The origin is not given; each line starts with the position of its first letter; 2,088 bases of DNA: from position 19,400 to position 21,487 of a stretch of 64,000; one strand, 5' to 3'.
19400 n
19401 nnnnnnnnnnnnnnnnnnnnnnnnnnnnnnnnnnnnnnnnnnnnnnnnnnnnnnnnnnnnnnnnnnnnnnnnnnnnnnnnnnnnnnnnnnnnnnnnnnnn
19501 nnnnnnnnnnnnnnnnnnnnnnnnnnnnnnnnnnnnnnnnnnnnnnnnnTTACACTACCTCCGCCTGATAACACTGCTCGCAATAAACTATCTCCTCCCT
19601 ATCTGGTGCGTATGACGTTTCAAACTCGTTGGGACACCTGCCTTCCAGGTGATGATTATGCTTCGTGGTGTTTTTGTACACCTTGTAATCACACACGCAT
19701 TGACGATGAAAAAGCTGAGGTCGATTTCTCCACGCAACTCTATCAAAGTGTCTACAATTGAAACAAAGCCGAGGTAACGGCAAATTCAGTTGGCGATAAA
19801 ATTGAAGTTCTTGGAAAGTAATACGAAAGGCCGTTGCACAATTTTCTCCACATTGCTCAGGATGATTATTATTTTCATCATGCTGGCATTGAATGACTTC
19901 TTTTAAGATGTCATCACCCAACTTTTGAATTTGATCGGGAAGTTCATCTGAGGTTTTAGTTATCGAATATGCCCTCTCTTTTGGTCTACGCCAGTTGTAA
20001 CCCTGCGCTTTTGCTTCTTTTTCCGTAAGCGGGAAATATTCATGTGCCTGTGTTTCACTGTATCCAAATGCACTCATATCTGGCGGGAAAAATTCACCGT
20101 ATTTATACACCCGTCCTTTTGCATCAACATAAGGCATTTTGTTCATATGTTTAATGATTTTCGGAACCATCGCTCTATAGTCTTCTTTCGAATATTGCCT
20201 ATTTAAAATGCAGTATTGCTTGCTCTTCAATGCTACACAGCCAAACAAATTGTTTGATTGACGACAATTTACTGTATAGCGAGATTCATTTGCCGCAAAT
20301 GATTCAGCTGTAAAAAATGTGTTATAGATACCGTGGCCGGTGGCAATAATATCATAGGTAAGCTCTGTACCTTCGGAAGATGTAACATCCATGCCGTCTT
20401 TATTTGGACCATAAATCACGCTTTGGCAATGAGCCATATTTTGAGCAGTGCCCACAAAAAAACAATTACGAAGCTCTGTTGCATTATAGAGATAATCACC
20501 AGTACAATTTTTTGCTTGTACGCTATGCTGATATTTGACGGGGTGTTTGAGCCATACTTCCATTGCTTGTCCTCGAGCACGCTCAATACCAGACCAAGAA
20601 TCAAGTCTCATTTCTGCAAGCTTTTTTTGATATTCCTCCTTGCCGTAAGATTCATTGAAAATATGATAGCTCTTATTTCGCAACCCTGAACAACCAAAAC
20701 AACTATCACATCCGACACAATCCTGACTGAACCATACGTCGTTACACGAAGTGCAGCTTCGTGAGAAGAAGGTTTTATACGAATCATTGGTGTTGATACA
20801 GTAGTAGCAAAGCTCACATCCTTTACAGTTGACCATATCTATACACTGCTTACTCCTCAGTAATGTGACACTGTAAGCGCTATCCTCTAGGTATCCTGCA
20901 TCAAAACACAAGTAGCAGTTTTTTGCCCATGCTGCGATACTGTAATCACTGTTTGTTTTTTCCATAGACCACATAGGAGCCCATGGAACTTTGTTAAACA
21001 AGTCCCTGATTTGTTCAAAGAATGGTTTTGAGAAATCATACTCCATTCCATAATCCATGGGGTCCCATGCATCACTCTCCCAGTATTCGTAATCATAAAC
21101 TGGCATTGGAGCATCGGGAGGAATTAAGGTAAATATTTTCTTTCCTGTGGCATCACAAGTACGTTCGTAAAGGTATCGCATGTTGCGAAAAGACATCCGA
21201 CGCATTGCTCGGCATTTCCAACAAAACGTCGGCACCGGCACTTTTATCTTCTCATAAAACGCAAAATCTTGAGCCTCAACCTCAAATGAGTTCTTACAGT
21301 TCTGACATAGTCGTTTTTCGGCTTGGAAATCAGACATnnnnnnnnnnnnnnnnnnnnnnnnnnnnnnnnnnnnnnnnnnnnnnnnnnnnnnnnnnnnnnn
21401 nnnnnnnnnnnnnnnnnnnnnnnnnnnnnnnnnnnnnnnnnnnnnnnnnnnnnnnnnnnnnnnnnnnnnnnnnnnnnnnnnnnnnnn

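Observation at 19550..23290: Family of large cytoplasmic Cys-rich multi-CxxC proteins with zinc-ribbon ends, cluster 1 (paralogs 1 and 2), embedded in a cell-envelope polysaccharide operon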

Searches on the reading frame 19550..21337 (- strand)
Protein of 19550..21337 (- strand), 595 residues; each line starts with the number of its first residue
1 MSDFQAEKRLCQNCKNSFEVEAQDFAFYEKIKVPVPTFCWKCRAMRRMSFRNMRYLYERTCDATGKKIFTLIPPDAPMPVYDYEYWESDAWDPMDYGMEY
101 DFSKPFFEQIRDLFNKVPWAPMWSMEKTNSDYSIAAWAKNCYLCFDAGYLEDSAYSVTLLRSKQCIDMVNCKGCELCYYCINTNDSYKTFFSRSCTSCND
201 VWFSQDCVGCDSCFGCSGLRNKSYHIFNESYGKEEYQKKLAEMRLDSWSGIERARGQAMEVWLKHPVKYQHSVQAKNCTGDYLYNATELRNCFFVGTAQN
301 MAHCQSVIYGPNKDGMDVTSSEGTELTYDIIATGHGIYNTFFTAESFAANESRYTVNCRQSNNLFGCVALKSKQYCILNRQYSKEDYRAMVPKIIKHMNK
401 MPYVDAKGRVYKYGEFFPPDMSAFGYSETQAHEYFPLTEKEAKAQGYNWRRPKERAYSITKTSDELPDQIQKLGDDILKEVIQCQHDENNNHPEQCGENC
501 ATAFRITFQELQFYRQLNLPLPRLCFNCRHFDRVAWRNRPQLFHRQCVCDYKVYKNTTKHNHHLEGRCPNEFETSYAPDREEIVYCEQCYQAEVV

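Call 4: search_protein_families(library=pfam, proteins=[window:19550-21337:-], max_evalue=1)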
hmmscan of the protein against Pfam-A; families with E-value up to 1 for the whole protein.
window:19550-21337:- (595 aa): 0 families

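Call 6: search_protein_families(library=ncbifam, proteins=[window:19550-21337:-], max_evalue=1)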
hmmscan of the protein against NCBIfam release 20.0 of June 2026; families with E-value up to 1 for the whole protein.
window:19550-21337:- (595 aa): 0 families

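Call 7: search_solved_structures(query=window:19550-21337:-, max_evalue=10)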
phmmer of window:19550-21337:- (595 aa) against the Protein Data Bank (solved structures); distinct sequences matched with E-value up to 10: 0.

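Call 8: find_homologous_proteins(query=window:19550-21337:-)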
Query window:19550-21337:- (595 aa): 5795 proteins with E <= 0.001 among 7925 candidates; the best 120 are listed.
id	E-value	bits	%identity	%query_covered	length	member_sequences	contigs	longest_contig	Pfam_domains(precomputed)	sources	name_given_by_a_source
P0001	0.0e+0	1337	100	93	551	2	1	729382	-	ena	-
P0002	6.2e-295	997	68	99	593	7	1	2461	-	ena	-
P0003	4.6e-294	995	68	99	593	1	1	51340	-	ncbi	-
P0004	1.1e-285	967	66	99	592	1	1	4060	-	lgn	-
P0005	1.6e-285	966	66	99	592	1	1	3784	-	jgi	jgi:hypothetical protein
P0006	1.5e-284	963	66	99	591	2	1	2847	-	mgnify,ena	mgnify:CR=1 FL=1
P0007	2.2e-284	963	66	99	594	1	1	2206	-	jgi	jgi:hypothetical protein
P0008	5.7e-283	958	66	99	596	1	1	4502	-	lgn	-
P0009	1.1e-281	954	66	99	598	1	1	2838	-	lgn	-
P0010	7.5e-281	951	66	99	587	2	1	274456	-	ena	-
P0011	1.1e-279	947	66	99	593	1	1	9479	-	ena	-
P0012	4.3e-279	945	66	99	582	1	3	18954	-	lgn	-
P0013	3.2e-276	936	62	99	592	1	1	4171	-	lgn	-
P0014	3.2e-276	936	64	99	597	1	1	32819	-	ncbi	-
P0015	1.3e-275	934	65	99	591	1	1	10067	-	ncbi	-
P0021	4.5e-273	925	63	99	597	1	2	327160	-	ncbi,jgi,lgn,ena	-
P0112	7.5e-185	634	48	99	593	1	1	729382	-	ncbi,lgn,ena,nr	ncbi:MAG: hypothetical protein KJI72_00440 [Patescibacteria group bacterium]|nr:hypothetical protein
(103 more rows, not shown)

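Call 17: find_related_loci(query=A1, collection=genome_contigs, flank=10000)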
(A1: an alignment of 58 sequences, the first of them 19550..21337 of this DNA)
Query A1 (595 aa) in genome_contigs; peptide patterns used: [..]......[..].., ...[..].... (x = any residue, [..] = any of these).
599 stretches matched a pattern (row limit reached: there are more); 590 encode a relative of the query (tblastn E <= 1e-3); the best 80 are kept; 79 distinct loci.
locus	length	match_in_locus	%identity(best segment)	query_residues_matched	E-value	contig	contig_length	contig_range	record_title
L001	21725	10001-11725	64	6-595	0e+0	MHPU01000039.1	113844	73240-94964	MAG: Candidatus Staskawiczbacteria bacterium RIFOXYD1_FULL_32_13 rifoxyd1_full_scaffold_71, whole genome shotgun sequenc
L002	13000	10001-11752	62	4-595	0e+0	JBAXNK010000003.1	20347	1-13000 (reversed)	MAG: bacterium isolate ELA477 MAG477_3, whole genome shotgun sequence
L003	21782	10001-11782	58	7-595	0e+0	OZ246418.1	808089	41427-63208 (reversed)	MAG: uncultured Candidatus Saccharibacteria bacterium isolate SRP292972_co1_37 genome assembly, chromosome: 1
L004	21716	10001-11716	47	4-595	1e-179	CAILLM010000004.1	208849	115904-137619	Candidatus Staskawiczbacteria bacterium isolate AlinenLipids_bin-6305 genome assembly, contig: bin-6305:04/11, whole gen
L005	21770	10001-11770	47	7-595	2e-178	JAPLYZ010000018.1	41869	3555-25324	MAG: Candidatus Staskawiczbacteria bacterium isolate LacPavin_0920_WC70_MAG_39_33 LacPavin_0920_WC70_scaffold_291409, wh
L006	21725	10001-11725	48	1-595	2e-178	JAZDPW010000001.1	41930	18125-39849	MAG: Candidatus Jorgensenbacteria bacterium isolate MEGAHIT-group-0.89 k141_13868214, whole genome shotgun sequence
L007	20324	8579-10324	46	3-595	3e-178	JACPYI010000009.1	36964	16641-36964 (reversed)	MAG: Candidatus Sungiibacteriota bacterium isolate NC_groundwater_859_Pr1_B-0.1um_51_34 Montesol18_Bp1_scaffold_345549,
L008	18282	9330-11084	48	6-595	1e-177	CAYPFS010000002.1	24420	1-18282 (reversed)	MAG TPA_asm: uncultured Candidatus Saccharibacteria bacterium isolate binchicken_co341_27 genome assembly, contig: NODE_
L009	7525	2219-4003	46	4-595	3e-173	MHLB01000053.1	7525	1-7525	MAG: Candidatus Liptonbacteria bacterium RIFCSPLOWO2_01_FULL_53_13 rifcsplowo2_01_scaffold_61927, whole genome shotgun s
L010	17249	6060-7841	47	7-595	9e-173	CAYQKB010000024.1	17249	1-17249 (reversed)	MAG TPA_asm: uncultured Candidatus Saccharibacteria bacterium isolate SRP193066_co2_439 genome assembly, contig: NODE_17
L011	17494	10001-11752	45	3-595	3e-171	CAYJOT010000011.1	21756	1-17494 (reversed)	MAG TPA_asm: uncultured Candidatus Saccharibacteria bacterium isolate ERP125453_co1_108 genome assembly, contig: NODE_22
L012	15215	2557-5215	45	6-595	2e-171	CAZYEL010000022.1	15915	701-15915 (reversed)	MAG TPA_asm: uncultured Candidatus Saccharibacteria bacterium isolate binchicken_co227_1009 genome assembly, contig: NOD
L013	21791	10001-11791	46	7-594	2e-170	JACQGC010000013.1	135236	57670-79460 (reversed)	MAG: Candidatus Nomurabacteria bacterium isolate NC_groundwater_1063_Pr2_B-0.1um_42_14 rattlesnake_spring_18_scaffold_14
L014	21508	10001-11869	44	6-594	3e-169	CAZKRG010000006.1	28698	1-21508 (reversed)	MAG TPA_asm: uncultured Candidatus Saccharibacteria bacterium isolate SRP093762_co1_1 genome assembly, contig: NODE_978_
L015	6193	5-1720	47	18-595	1e-170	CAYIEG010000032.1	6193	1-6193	MAG TPA_asm: uncultured Candidatus Saccharibacteria bacterium isolate ERP119705_co19_18 genome assembly, contig: NODE_17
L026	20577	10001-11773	47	6-595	0e+0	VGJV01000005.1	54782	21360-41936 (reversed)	MAG: Candidatus Liptonbacteria bacterium isolate M_DeepCast_50m_m2_187 M_DeepCast_50m_m2_187_Ga0194121_10000799, whole g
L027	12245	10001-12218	44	4-595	2e-162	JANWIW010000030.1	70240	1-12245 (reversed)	MAG: Candidatus Paceibacterota bacterium isolate CRAIB_MAG51 c_000000103401, whole genome shotgun sequence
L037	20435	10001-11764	42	2-595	2e-157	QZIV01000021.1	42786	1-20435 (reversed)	MAG: Candidatus Parcubacteria bacterium isolate SURF_56 Ga0104751_1001272, whole genome shotgun sequence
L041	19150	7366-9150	43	1-595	7e-157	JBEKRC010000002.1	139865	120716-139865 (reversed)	MAG: Minisyncoccia bacterium isolate SPRUCE 501 SPRUCE_501_2, whole genome shotgun sequence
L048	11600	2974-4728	43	4-594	1e-155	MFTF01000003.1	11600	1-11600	MAG: Candidatus Nomurabacteria bacterium RIFCSPHIGHO2_01_FULL_36_23 rifcsphigho2_01_scaffold_14256, whole genome shotgun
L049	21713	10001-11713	44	7-594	3e-155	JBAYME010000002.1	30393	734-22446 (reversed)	MAG: Candidatus Paceibacterota bacterium isolate SO_2016_LW1_32 scaffold01243_LW64-88_2016, whole genome shotgun sequenc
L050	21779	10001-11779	44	7-595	1e-154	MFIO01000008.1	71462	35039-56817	MAG: Candidatus Giovannonibacteria bacterium RIFCSPLOWO2_12_FULL_43_11c rifcsplowo2_12_scaffold_1755, whole genome shotg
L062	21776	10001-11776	42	6-595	4e-153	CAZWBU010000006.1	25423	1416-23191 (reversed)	MAG TPA_asm: uncultured Candidatus Saccharibacteria bacterium isolate SRP119689_co1_331 genome assembly, contig: NODE_24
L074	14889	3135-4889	42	1-594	1e-150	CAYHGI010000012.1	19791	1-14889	MAG TPA_asm: uncultured Candidatus Saccharibacteria bacterium isolate ERP119705_co12_309 genome assembly, contig: NODE_3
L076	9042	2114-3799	42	7-594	6e-150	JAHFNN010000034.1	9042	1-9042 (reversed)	MAG: Candidatus Nomurabacteria bacterium isolate nzgw481 NODE_13140_length_9043_cov_2.710715, whole genome shotgun seque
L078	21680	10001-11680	42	5-594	2e-149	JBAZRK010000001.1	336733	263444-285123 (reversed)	MAG: Candidatus Paceibacterota bacterium isolate SO_2017_GW1_146 NODE_237_length_336733_cov_3.011132_OW334_2017, whole g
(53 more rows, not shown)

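Call 24: predict_structure(alignment_id=A1)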
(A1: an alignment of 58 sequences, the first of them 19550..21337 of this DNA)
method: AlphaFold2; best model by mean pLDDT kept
length: 595 residues; sequences in the alignment: 58
mean_pLDDT: 87.2   pTM: 0.89
mean pLDDT of the five models: 87.2, 85.9, 84.0, 83.5, 79.4
residues with pLDDT >= 90: 328; 70-90: 201; 50-70: 65; < 50: 1
segments of 3 or more residues with pLDDT < 50: none
pLDDT, mean of each block of 10 residues (from residue 1): 82 95 93 95 95 91 95 95 94 97 98 97 84 82 76 69 72 75 73 73 71 64 75 89 93 90 86 66 67 67 67 87 91 88 95 97 98 98 98 98 97 97 94 92 95 88 96 96 96 89 91 90 93 88 90 71 88 90 89 77
secondary structure, 60 per line:
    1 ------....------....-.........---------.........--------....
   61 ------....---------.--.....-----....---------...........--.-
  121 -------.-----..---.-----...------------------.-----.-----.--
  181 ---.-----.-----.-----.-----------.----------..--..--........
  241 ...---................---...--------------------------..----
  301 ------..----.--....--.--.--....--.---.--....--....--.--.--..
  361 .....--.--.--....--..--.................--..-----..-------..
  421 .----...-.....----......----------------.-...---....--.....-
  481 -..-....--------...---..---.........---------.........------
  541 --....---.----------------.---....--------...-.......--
elements in order: E7-10 E17-20 H22-30 H40-48 E57-60 E67-70 H83-87 H93-96 H106-116 E145-147 H233-243 H248-262 E266-268 E316-319 E328-331 E341-344 E347-350 E359-365 E374-377 H384-400 H430-434 H439-444 H475-479 H485-488 H508-516 H526-534 E543-546 E571-574 E583-585 H587-593

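Call 27: search_protein_families(library=pfam, proteins=[L074:5643-7169:+, L011:4918-6303:+, L041:3814-4851:+, L037:6229-6747:+, L049:491-1036:-, L050:750-1784:+], max_evalue=0.01)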
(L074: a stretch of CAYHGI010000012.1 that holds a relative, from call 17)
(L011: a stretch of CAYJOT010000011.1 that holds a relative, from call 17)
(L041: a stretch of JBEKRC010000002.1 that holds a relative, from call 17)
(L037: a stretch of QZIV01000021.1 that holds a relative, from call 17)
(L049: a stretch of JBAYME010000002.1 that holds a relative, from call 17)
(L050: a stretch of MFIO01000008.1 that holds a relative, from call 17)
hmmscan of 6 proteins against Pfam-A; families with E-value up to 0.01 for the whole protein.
L074:5643-7169:+ (508 aa): 8 families
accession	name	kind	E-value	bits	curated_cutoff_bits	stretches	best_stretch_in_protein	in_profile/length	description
PF02534.20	T4SS-DNA_transf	-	1.1e-07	31.6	20.1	1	58-347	45-345/468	Type IV secretory system Conjugative DNA transfer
PF10412.15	TrwB_AAD_bind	-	1.8e-06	27.5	20.5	1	57-346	15-286/387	Type IV secretion-system coupling protein DNA-binding domain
PF01935.23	DUF87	-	2.2e-06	28.3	23.2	1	57-273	23-204/220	Helicase HerA, central domain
PF13401.12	AAA_22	-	1.9e-05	25.4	27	1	56-95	4-43/130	AAA domain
PF12696.13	TraG-D_C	-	0.00088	19.6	22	1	307-365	2-65/126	TraM recognition site of TraD and TraG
PF13191.12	AAA_16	-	0.0011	19.9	32.6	1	49-111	16-80/167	AAA ATPase domain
PF04851.21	ResIII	-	0.0023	18.3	22.5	0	281-337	99-159/164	Type III restriction enzyme, res subunit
PF00005.33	ABC_tran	-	0.0073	17.3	25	0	55-81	9-35/137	ABC transporter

L011:4918-6303:+ (461 aa): 0 families

L041:3814-4851:+ (345 aa): 2 families
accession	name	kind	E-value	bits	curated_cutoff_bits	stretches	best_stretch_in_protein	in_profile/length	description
PF04545.22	Sigma70_r4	-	3e-14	52.7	24.1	1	11-62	1-45/50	Sigma-70, region 4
PF05066.19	HARE-HTH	-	1.1e-08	35.8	25.9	1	218-280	2-70/71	HB1, ASXL, restriction endonuclease HTH domain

L037:6229-6747:+ (172 aa): 0 families

L049:491-1036:- (181 aa): 2 families
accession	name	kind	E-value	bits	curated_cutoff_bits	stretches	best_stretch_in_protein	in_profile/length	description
PF20803.2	PaaX_M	-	3.6e-19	69.1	24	1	96-172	3-79/83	PaaX protein central Cas2-like domain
PF14277.12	DUF4364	-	0.0087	16.3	26.9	0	47-84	36-73/162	Domain of unknown function (DUF4364)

L050:750-1784:+ (344 aa): 1 family
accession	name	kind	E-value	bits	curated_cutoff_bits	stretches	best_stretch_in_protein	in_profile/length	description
PF01594.21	AI-2E_transport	-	4e-60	204.2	34.3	1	18-336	4-326/327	AI-2E family transporter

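Call 32: search_protein_representatives(alignment_id=A1)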
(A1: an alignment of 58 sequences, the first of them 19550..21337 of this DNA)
Query: 58 sequences, 593 profile positions. Proteins with E-value up to 0.001 (for the whole library): 5098; up to 1e-10: 3752; up to 1e-30: 2194. The best 150 are listed.
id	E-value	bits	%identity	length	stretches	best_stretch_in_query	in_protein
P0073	4.4e-291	983.4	-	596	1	1-593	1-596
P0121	1.0e-252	856.7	-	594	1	1-593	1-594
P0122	1.2e-245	833.3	-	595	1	1-592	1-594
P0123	1.1e-240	817.0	-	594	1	1-592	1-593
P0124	5.7e-239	811.3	-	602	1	2-593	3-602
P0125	4.3e-236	801.8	-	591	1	2-593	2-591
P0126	2.1e-232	789.6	-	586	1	1-593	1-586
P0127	3.8e-231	785.4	-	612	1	1-593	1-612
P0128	6.7e-231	784.6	-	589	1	5-593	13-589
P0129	4.1e-227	772.1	-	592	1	2-593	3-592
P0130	4.9e-227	771.9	-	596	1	1-592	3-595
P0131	2.9e-226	769.3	-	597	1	2-593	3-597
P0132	9.3e-226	767.7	-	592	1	1-593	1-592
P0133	1.0e-225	767.5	-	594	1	1-592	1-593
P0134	2.4e-224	763.0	-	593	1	1-592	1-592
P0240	3.8e-162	557.6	-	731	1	7-553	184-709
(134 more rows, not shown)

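Call 36: fold_search(model_id=the predicted structure, library=pdb)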
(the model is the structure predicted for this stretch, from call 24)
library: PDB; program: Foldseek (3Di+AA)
matches with E <= 10: 226; with E <= 0.001: 0
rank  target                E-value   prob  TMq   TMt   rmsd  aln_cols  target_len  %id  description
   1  9jyw_A                1.5e-02  0.25  0.09  0.18  12.2       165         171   12  Crystal structure of the gamma-carbonic anhydrase from the polyextremophilic bacterium Aeribacillus pallidus (released 2024-12-11)
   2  3tio_D                2.6e-02  0.35  0.10  0.23  10.4       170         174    8  Crystal structures of yrdA from Escherichia coli, a homologous protein of gamma-class carbonic anhydrase, show possibl (released 2012-08-01)
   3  1v3w                  2.6e-02  0.16  0.08  0.17  11.3       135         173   10  Structure of Ferripyochelin binding protein from Pyrococcus horikoshii OT3 (released 2003-11-18)
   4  3tio_B                3.2e-02  0.33  0.09  0.23  10.3       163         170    8  Crystal structures of yrdA from Escherichia coli, a homologous protein of gamma-class carbonic anhydrase, show possibl (released 2012-08-01)
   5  6shq_A                3.2e-02  0.13  0.07  0.09  12.1       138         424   11  Escherichia coli AGPase in complex with AMP. Symmetry C2 (released 2020-02-05)
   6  1thj_A                3.7e-02  0.11  0.09  0.16  12.4       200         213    9  CARBONIC ANHYDRASE FROM METHANOSARCINA (released 1996-10-14)
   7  7zw9                  4.4e-02  0.16  0.08  0.17  11.6       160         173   11  Crystal structure of a gamma-carbonic anhydrase from the pathogenic bacterium Burkholderia pseudomallei (released 2022-09-07)
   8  7kr9                  4.6e-02  0.20  0.11  0.14  13.9       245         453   12  Bifunctional enzyme GlmU bound to Zn(II) (released 2021-12-01)
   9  4mfg_A                5.1e-02  0.15  0.09  0.20  12.7       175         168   11  2.0 Angstrom Resolution Crystal Structure of Putative Carbonic Anhydrase from Clostridium difficile. (released 2013-09-04)
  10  3tio_F                6.0e-02  0.14  0.08  0.16  11.6       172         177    8  Crystal structures of yrdA from Escherichia coli, a homologous protein of gamma-class carbonic anhydrase, show possibl (released 2012-08-01)
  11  9qez_H                6.3e-02  0.16  0.08  0.18  11.4       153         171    7  Carbonic anhydrase mutant (released 2025-12-10)
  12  4ac3                  6.3e-02  0.11  0.08  0.10  12.4       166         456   10  S.pneumoniae GlmU in complex with an antibacterial inhibitor (released 2012-02-15)
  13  3kwc_B                7.0e-02  0.14  0.09  0.18  11.8       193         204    7  Oxidized, active structure of the beta-carboxysomal gamma-Carbonic Anhydrase, CcmM (released 2010-02-23)
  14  3tio_A                7.4e-02  0.15  0.09  0.19  10.7       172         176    8  Crystal structures of yrdA from Escherichia coli, a homologous protein of gamma-class carbonic anhydrase, show possibl (released 2012-08-01)
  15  3r1w_A                7.7e-02  0.18  0.09  0.19  11.0       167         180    6  Crystal structure of a carbonic anhydrase from a crude oil degrading psychrophilic library (released 2011-03-23)
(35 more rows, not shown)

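Call 41: find_encoding_contigs(protein=P0112, flank=10000, max_places=3)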
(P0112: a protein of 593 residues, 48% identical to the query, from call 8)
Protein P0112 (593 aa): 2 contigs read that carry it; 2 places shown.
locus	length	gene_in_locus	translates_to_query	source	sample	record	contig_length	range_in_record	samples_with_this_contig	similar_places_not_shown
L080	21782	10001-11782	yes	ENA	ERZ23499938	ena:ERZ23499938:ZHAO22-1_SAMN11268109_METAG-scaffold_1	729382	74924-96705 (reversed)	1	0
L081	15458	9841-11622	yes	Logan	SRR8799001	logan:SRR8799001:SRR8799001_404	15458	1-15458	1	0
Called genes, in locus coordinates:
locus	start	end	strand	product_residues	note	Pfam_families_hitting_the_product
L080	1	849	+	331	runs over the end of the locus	PF00768:Peptidase_S11, PF02113:Peptidase_S13 (faint), PF13354:Beta-lactamase2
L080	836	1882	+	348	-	PF00953:Glycos_transf_4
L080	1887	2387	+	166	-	PF00293:NUDIX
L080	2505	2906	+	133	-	-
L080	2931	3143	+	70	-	-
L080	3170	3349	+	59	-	-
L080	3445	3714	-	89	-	-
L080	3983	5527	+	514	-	PF01979:Amidohydro_1 (faint), PF07969:Amidohydro_3 (weak)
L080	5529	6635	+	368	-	PF01098:FTSW_RODA_SPOVE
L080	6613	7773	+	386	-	PF03033:Glyco_transf_28, PF04101:Glyco_tran_28_C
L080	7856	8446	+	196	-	-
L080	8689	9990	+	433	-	PF00749:tRNA-synt_1c, PF19269:Anticodon_2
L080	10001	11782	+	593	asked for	-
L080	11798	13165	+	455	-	PF01551:Peptidase_M23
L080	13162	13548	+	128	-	-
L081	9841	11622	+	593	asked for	-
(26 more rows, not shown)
